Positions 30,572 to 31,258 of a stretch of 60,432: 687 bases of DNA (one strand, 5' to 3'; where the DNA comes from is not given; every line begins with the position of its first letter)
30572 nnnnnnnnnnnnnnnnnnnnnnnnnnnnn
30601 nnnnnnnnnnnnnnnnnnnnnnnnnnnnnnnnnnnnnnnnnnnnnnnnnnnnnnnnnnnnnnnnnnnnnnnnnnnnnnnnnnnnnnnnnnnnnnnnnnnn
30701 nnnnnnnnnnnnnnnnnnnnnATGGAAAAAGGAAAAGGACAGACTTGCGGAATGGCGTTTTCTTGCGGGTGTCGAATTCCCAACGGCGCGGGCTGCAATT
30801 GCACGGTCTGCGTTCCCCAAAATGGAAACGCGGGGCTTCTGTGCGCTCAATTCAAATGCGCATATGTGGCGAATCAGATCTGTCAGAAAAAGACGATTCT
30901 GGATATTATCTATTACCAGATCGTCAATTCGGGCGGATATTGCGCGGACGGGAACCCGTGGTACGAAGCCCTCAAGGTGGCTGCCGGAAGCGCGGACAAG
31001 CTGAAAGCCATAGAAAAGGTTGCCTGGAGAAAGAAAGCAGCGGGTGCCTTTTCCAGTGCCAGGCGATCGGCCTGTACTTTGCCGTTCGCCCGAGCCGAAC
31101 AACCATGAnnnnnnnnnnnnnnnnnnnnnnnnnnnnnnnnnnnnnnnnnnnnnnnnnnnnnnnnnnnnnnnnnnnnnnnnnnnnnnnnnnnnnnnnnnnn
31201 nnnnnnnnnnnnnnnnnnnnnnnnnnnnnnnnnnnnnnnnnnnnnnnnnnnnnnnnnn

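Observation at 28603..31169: GC-rich island of five self-contained small Cys-motif genes around a divergent control region: best candidate for an undescribed module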

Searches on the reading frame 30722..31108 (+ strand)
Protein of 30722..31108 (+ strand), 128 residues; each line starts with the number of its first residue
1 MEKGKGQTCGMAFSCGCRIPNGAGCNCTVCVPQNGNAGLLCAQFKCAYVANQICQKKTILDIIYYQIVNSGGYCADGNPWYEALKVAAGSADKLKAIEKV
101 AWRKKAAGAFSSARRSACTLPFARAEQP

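Call 5: search_protein_families(library=pfam, proteins=[window:30722-31108:+], max_evalue=1)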
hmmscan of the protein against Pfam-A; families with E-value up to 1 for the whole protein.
window:30722-31108:+ (128 aa): 0 families

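Call 7: search_protein_families(library=phrogs, proteins=[window:30722-31108:+], max_evalue=1)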
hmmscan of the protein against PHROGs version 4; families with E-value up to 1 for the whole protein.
window:30722-31108:+ (128 aa): 1 family
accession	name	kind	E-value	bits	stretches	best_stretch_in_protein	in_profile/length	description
phrog_27833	-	unknown function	0.3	12.2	1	67-90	17-40/53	-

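Call 8: search_protein_families(library=padloc, proteins=[window:30722-31108:+], max_evalue=1)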
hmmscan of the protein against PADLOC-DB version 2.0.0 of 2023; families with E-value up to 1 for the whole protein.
window:30722-31108:+ (128 aa): 0 families

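Call 9: search_protein_families(library=ncbifam, proteins=[window:30722-31108:+], max_evalue=1)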
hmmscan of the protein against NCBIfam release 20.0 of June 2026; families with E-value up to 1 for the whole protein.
window:30722-31108:+ (128 aa): 1 family
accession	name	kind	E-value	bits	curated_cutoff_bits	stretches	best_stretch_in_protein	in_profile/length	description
NF011018.0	PRK14446.1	equivalog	0.00028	20.8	101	1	86-123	45-82/88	acylphosphatase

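Call 11: find_encoding_contigs(protein=window:30722-31108:+, flank=10000, max_places=10)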
Protein window:30722-31108:+ (128 aa): 3 contigs read that carry it; 2 places shown.
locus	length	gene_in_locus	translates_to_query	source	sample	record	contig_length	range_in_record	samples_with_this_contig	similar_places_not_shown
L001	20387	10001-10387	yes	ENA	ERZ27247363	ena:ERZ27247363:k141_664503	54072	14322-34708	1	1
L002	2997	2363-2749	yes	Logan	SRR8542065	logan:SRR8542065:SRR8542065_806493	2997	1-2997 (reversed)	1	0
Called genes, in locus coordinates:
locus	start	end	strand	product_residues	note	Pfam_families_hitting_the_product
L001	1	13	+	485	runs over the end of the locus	PF27218:MJ0043_C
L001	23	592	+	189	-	PF08207:EFP_N, PF09285:Elong-fact-P_C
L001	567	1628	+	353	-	PF02540:NAD_synthase, PF02568:ThiI (weak), PF03054:tRNA_Me_trans, PF20259:tRNA_Me_trans_M, PF20258:tRNA_Me_trans_C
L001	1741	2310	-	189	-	PF20803:PaaX_M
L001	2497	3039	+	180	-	-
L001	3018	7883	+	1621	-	PF00932:LTD, PF18911:PKD_4, PF00801:PKD, PF00932:LTD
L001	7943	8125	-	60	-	-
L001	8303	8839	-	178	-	-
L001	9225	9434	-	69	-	-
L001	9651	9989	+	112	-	-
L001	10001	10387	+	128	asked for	-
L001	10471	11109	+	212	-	PF01351:RNase_HII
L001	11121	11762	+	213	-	PF04085:MreC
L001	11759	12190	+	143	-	-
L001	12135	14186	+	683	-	PF03483:B3_4, PF03484:B5, PF17759:tRNA_synthFbeta, PF03147:FDX-ACB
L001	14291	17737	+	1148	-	PF00133:tRNA-synt_1, PF09334:tRNA-synt_1g, PF00300:His_Phos_1, PF00133:tRNA-synt_1, PF08264:Anticodon_1, PF19302:DUF5915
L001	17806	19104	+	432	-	PF13660:DUF4147, PF05161:MOFRL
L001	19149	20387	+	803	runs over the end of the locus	PF01326:PPDK_N, PF00391:PEP-utilizers, PF02896:PEP-utilizers_C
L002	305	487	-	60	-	-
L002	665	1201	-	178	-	-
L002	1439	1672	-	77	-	-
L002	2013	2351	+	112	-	-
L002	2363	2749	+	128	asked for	-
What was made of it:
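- Checked: An overlapping ORF, C3b (29946-30164(-), 72 aa), also has a Shine-Dalgarno site, and the gene caller chose it in one assembly (call 11).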

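Call 23: find_related_loci(query=A2, collection=viral_contigs, flank=8000)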
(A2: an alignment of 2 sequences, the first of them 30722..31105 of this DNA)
Query A2 (128 aa) in viral_contigs; peptide patterns used: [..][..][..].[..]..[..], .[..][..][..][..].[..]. (x = any residue, [..] = any of these).
389 stretches matched a pattern, but none encodes a relative of the query by tblastn (E <= 1e-3).

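Call 27: find_homologous_proteins(query=A2, max_evalue=0.1)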
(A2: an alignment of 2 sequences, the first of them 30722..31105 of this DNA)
Query A2 (2 sequences) (128 aa, profile of the alignment): 4 proteins with E <= 0.1 among 447 candidates.
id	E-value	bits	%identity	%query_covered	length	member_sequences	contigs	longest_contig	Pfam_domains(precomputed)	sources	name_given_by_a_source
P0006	4.3e-83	295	28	45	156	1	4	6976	-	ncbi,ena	-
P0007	1.2e-54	203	100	100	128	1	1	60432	-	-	-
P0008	1.4e-51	193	29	53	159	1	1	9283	-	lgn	-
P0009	5.3e-42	161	28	94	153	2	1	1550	-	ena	-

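Call 28: find_encoding_contigs(protein=P0008, flank=10000)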
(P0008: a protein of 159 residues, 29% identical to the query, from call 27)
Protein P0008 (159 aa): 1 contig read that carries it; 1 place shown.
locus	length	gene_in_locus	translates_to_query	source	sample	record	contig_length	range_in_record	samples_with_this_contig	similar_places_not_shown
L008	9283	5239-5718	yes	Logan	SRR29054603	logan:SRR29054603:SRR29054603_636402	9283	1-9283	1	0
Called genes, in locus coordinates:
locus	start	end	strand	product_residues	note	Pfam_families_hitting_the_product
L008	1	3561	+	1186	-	?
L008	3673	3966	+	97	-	-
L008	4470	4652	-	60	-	-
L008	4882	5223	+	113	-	-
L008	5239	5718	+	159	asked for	-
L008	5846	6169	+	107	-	-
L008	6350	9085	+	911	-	PF01807:Zn_ribbon_DnaG, PF13362:Toprim_3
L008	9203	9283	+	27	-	?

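Call 29: find_encoding_contigs(protein=P0009, flank=10000)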
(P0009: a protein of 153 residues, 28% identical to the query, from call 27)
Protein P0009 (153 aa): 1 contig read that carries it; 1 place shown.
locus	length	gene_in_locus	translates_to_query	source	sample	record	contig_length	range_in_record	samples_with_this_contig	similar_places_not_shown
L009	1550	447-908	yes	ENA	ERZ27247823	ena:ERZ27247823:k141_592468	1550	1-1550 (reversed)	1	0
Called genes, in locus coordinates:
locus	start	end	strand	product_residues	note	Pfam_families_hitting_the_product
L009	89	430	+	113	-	-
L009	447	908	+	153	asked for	-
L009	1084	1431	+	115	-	-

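Call 34: search_protein_families(library=pfam, proteins=[L008:6350-9085:+, L008:5846-6169:+, L009:1084-1431:+, L008:3721-4215:-, L008:5239-5718:+, L008:4882-5223:+], max_evalue=0.1)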
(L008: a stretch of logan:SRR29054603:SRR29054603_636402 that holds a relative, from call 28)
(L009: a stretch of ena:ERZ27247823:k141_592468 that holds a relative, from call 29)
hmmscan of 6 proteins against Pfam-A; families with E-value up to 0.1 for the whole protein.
L008:6350-9085:+ (911 aa): 3 families
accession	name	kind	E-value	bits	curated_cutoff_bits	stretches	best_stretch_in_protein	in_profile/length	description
PF01807.25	Zn_ribbon_DnaG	-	8.3e-10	38.8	24.9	1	556-591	36-70/98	CHC2 zinc finger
PF13362.12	Toprim_3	-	1.4e-09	38.7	27.2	1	800-901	2-91/95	Toprim domain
PF13155.12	Toprim_2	-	0.00027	21.7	22.1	1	801-898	1-87/88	Toprim-like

L008:5846-6169:+ (107 aa): 0 families

L009:1084-1431:+ (115 aa): 0 families

L008:3721-4215:- (164 aa): 0 families

L008:5239-5718:+ (159 aa): 0 families

L008:4882-5223:+ (113 aa): 0 families

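Call 35: search_protein_families(library=phrogs, proteins=[L008:6350-9085:+, L008:5846-6169:+, L009:1084-1431:+, L008:3721-4215:-, L008:5239-5718:+, L008:4882-5223:+], max_evalue=0.1)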
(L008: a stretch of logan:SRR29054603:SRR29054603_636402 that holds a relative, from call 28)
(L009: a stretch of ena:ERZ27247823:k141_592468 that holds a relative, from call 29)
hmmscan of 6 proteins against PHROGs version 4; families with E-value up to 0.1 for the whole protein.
L008:6350-9085:+ (911 aa): 8 families
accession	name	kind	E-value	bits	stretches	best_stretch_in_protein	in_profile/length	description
phrog_47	-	DNA, RNA and nucleotide metabolism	2.1e-13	50.7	1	552-828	52-260/947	DNA primase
phrog_18097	-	DNA, RNA and nucleotide metabolism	6.4e-07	30.1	1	551-588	32-68/199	DNA primase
phrog_11992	-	unknown function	7.1e-05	24.1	1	544-592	21-65/177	-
phrog_6444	-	DNA, RNA and nucleotide metabolism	8.3e-05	22.6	1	559-588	43-71/577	DNA primase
phrog_360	-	DNA, RNA and nucleotide metabolism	0.00064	20.8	1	552-590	30-67/133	DNA primase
phrog_5311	-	DNA, RNA and nucleotide metabolism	0.00087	18.6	1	538-590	86-139/692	helicase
phrog_849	-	DNA, RNA and nucleotide metabolism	0.01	15.8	1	767-815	208-256/435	DNA primase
phrog_239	-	DNA, RNA and nucleotide metabolism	0.012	15.5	1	771-904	166-300/801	DNA primase/helicase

L008:5846-6169:+ (107 aa): 0 families

L009:1084-1431:+ (115 aa): 0 families

L008:3721-4215:- (164 aa): 0 families

L008:5239-5718:+ (159 aa): 0 families

L008:4882-5223:+ (113 aa): 0 families

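Call 59: find_related_loci(query=A12, collection=metagenome_contigs, flank=10000)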
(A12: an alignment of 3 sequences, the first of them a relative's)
Query A12 (107 aa) in metagenome_contigs; peptide patterns used: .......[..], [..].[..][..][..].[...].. (x = any residue, [..] = any of these).
158 stretches matched a pattern; 1 encode a relative of the query (tblastn E <= 1e-3); 1 distinct loci.
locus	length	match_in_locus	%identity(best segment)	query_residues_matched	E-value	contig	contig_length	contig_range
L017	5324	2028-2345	65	2-107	1e-47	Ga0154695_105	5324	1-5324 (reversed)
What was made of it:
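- Tried and rejected: JGI metagenomes, searched with X107, gave one useful locus, L017 (call 59).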

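Call 60: find_related_loci(query=A12, collection=viral_contigs, flank=10000)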
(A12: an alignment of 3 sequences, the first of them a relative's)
Query A12 (107 aa) in viral_contigs; peptide patterns used: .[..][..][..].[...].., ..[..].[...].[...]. (x = any residue, [..] = any of these).
63 stretches matched a pattern, but none encodes a relative of the query by tblastn (E <= 1e-3).

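Call 71: search_solved_structures(query=A14, max_evalue=10)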
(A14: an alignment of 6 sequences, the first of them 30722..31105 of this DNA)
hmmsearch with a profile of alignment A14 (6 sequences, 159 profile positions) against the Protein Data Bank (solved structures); distinct sequences matched with E-value up to 10: 8.
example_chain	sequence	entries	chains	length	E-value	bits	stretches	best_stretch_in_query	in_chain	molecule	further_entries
6n5b_B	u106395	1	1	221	0.078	16.1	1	95-156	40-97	Hemagglutinin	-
6ur5_C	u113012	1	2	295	0.27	14.3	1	95-156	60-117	Influenza hemagglutinin HA1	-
7u8j_A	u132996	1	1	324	0.46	13.6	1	96-156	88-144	Hemagglutinin HA1 subunit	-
8us0_A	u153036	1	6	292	0.65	13.1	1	95-156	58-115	Hemagglutinin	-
6v44_A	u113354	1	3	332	1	12.4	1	96-156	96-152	Hemagglutinin HA1 chain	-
5xl1_B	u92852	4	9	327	1.1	12.4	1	96-156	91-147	Hemagglutinin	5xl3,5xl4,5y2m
5xlb_A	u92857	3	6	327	1.1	12.4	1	96-156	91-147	Hemagglutinin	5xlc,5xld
5xl5_A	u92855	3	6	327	1.1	12.4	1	96-156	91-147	Hemagglutinin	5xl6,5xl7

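Call 72: search_solved_structures(query=A12, max_evalue=10)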
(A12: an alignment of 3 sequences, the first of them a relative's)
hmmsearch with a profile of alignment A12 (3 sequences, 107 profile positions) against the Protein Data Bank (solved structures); distinct sequences matched with E-value up to 10: 5.
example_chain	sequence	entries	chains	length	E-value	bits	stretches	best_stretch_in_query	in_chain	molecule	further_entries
1wdk_A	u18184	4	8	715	1.1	12.5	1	47-91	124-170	Fatty oxidation complex alpha subunit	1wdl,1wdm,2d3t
3s98_A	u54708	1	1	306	1.4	12.1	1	32-76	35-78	Interferon alpha/beta receptor 1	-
2i7p_A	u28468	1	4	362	1.7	11.9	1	28-59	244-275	Pantothenate kinase 3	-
8y31_E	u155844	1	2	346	1.7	11.8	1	32-76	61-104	Interferon alpha/beta receptor 1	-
3mk6_A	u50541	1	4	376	1.8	11.8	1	28-59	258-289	Pantothenate kinase 3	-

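Call 77: search_solved_structures(query=L008:6350-9082:+, max_evalue=1)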
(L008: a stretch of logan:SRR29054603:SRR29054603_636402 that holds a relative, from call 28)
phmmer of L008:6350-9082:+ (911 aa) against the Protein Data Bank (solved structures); distinct sequences matched with E-value up to 1: 6.
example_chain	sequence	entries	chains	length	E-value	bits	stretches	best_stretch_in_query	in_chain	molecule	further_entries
2au3_A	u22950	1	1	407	1.6e-08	36.3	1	557-674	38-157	DNA primase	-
1d0q_A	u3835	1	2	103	2.6e-06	29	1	555-593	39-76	DNA PRIMASE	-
8vl4_A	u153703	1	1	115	0.02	16.1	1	706-754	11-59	De novo design protein 312 parent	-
2bh1_X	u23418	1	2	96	0.52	11.4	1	365-405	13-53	GENERAL SECRETION PATHWAY PROTEIN E,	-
2j0v_A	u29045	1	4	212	0.55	11.4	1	217-260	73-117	RAC-LIKE GTP-BINDING PROTEIN ARAC7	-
3f6a_A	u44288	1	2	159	0.98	10.5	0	69-130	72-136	Hydrolase, NUDIX family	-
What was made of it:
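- On DnaG-type primase (the relatives' 911-949-aa protein only): PF01807 at 8.3e-10 (above cutoff), PF13362 at 1.4e-9 (above cutoff) and PDB 2au3 at 1.6e-8 (calls 34, 77).
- The primase matches Zn_ribbon_DnaG at 8e-10, Toprim_3 at 1e-9, phrog_47 (DNA primase) at 2e-13 and Aquifex DnaG 2au3 at 1.6e-8 (calls 34, 35, 77).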

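Call 90: search_dna_similar(query=L008:6350-9082:+, collection=phages, mode=protein, max_rows=10)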
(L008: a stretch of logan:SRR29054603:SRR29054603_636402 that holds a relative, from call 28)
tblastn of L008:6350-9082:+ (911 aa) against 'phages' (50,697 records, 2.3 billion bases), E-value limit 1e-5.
Records with a match: 1; places in all: 1; records where one place covers at least 80% of the query: 0.
Best place of each record, by identity: <60% 1.
By first word of the organism name: Bacillus 1.
By host as written in the record: Bacillus pseudalcaliphilus 1.
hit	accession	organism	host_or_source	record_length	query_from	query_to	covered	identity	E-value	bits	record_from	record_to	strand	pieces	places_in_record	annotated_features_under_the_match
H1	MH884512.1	Bacillus phage vB_BpsS-140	Bacillus pseudalcaliphilus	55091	560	690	14%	30.7%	5e-6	57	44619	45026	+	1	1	dnaG: DNA primase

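Call 91: search_dna_similar(query=L008:6350-9082:+, collection=plasmids, mode=protein, max_rows=10)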
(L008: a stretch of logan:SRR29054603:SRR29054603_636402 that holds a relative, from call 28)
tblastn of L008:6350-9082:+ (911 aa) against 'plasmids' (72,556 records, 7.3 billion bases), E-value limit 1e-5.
No match.
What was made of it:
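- Tried and rejected: Phage and plasmid records, searched with the primase, gave one weak DnaG-domain hit (calls 90, 91).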

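Call 93: find_related_loci(query=A17, collection=viral_contigs, flank=10000)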
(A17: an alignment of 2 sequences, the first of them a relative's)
Query A17 (911 aa) in viral_contigs; peptide patterns used: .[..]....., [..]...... (x = any residue, [..] = any of these).
77 stretches matched a pattern, but none encodes a relative of the query by tblastn (E <= 1e-3).
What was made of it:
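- Closest known: Primase-encoding integrated elements and phage satellites. Different: Viral and plasmid collections gave no relatives beyond one weak DnaG-domain match in a phage (calls 90, 91, 93).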

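Call 104: search_protein_families(library=pfam, alignment_id=A14, max_evalue=0.05)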
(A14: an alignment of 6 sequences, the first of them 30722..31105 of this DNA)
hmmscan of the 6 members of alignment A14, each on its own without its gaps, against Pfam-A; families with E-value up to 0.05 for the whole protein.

A. member 1, window:30722-31105:+ (128 aa): 0 families

B. families by the number of members that match (of 6 scanned): 0 families

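Call 107: search_protein_families(library=padloc, proteins=[L008:6350-9082:+, L017:2416-5262:+, L008:5846-6166:+, L008:5239-5715:+, L017:1393-1821:+], max_evalue=0.1)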
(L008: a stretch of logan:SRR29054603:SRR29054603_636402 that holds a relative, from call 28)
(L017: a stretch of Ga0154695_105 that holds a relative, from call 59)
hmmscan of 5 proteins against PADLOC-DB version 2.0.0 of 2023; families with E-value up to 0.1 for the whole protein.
L008:6350-9082:+ (911 aa): 1 family
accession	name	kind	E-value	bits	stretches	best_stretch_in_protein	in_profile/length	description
PDLC03800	RTasDnaG-like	-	9.8e-14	48.9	2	549-590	68-106/550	DRT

L017:2416-5262:+ (949 aa): 1 family
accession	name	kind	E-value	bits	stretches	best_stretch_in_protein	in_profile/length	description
PDLC03800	RTasDnaG-like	-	6.6e-11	39.6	2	582-627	63-105/550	DRT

L008:5846-6166:+ (107 aa): 0 families

L008:5239-5715:+ (159 aa): 0 families

L017:1393-1821:+ (143 aa): 0 families
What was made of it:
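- On Known anti-phage defence systems (PADLOC): Only the relatives' primase hits a DnaG-like accessory model (call 107).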

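Call 108: search_protein_families(library=ncbifam, proteins=[L008:6350-9082:+, L017:2416-5262:+, L008:5846-6166:+, L008:5239-5715:+, L017:1393-1821:+], max_evalue=0.1)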
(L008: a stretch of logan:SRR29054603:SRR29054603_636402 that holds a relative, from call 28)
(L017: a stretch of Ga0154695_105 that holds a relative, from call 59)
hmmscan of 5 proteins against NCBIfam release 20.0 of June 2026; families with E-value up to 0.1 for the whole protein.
L008:6350-9082:+ (911 aa): 1 family
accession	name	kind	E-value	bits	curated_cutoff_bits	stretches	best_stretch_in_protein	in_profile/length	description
TIGR01391.1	dnaG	equivalog_domain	4.6e-10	38.9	283.6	1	555-594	36-74/414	DNA primase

L017:2416-5262:+ (949 aa): 1 family
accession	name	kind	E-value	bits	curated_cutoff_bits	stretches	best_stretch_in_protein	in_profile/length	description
TIGR01391.1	dnaG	equivalog_domain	4.8e-09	35.6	283.6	1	599-630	41-72/414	DNA primase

L008:5846-6166:+ (107 aa): 0 families

L008:5239-5715:+ (159 aa): 0 families

L017:1393-1821:+ (143 aa): 0 families
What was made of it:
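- On DnaG-type primase (the relatives' 911-949-aa protein only): It is not the canonical bacterial dnaG: TIGR01391 scores 39 bits against a cutoff of 284 (call 108).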
